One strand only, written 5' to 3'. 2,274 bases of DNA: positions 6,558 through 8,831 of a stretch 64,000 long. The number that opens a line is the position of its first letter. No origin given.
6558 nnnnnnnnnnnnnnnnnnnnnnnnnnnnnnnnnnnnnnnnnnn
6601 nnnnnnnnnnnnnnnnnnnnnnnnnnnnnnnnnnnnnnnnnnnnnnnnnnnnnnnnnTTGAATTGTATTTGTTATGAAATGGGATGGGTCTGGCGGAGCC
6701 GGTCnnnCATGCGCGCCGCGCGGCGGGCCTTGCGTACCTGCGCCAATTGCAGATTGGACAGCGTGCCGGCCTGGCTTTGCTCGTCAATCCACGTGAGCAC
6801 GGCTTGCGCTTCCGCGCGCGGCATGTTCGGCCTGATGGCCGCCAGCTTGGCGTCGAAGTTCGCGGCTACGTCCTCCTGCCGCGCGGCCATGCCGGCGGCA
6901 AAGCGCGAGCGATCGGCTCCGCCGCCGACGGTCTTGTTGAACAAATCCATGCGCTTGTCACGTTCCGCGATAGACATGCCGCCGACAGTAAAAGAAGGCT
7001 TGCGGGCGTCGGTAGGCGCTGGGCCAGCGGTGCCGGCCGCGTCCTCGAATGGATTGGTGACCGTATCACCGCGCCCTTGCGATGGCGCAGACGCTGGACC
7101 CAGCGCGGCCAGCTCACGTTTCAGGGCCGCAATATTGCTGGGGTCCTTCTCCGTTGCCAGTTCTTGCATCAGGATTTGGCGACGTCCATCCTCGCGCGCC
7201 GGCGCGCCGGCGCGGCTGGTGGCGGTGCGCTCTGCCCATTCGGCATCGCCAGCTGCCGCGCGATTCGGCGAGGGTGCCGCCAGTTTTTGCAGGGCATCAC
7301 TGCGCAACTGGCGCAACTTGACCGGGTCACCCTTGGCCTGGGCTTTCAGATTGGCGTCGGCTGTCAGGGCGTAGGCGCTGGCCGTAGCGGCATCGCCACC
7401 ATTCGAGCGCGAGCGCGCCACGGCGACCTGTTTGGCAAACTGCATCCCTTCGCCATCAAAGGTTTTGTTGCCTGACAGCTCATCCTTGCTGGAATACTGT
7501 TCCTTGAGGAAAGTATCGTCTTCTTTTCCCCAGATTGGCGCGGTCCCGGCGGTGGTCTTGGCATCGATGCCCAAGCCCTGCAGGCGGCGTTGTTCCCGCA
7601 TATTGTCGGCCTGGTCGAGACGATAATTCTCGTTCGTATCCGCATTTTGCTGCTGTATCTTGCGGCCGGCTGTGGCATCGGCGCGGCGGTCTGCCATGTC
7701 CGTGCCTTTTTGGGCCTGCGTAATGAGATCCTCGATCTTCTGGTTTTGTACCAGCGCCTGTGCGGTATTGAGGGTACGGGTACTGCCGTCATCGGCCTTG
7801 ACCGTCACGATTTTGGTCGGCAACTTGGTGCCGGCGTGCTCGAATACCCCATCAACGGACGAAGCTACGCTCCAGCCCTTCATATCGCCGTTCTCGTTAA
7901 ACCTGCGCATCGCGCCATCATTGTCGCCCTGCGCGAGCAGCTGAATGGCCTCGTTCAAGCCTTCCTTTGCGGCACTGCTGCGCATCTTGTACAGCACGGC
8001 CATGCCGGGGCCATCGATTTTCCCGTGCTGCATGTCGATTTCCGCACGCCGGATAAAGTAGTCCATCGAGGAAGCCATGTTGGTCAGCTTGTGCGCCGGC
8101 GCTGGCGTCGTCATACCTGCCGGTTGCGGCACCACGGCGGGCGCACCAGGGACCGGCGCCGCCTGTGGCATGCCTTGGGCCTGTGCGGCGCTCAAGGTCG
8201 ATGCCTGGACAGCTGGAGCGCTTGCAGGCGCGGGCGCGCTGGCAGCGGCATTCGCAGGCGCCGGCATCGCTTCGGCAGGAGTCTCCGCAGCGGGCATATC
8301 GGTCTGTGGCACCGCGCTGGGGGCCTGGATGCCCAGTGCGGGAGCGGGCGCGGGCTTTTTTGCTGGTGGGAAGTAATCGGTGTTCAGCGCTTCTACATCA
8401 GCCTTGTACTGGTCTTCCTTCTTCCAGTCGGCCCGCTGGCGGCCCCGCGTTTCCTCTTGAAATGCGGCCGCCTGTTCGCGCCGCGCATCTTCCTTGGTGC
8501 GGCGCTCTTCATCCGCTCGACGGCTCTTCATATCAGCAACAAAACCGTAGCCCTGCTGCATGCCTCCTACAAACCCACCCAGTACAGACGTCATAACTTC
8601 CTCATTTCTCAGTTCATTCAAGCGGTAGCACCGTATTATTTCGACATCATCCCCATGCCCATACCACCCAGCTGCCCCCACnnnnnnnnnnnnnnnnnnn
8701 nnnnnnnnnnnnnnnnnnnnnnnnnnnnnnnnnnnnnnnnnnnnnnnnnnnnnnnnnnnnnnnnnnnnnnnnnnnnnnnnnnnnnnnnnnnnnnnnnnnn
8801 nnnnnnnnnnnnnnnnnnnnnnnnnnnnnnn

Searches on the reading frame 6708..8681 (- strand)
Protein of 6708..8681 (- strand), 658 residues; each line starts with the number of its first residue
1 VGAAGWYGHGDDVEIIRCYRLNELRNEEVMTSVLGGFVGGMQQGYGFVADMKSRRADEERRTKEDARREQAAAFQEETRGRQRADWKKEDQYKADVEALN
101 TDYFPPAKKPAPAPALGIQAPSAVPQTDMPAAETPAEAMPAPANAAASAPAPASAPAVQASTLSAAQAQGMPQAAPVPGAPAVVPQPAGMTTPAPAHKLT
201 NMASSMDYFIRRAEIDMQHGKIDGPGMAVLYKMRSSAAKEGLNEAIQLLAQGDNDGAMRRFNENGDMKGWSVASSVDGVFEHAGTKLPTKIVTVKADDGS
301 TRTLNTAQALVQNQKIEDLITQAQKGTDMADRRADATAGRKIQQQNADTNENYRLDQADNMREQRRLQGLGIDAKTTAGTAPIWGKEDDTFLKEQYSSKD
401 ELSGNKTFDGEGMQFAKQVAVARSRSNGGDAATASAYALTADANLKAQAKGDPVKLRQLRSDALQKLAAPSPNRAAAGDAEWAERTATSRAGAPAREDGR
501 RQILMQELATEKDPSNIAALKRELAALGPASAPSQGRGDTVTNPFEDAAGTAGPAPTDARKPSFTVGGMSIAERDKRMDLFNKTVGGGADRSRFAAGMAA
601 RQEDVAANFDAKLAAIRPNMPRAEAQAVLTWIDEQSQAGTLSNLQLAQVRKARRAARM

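Call 21: search_protein_families(library=pfam, proteins=[window:6708-8681:-], max_evalue=0.01)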
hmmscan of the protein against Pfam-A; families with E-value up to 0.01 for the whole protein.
window:6708-8681:- (658 aa): 0 families

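Call 96: find_encoding_contigs(protein=window:6708-8681:-, flank=10000, max_places=2)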
Protein window:6708-8681:- (658 aa): no gene with exactly this product is on record in the collection.
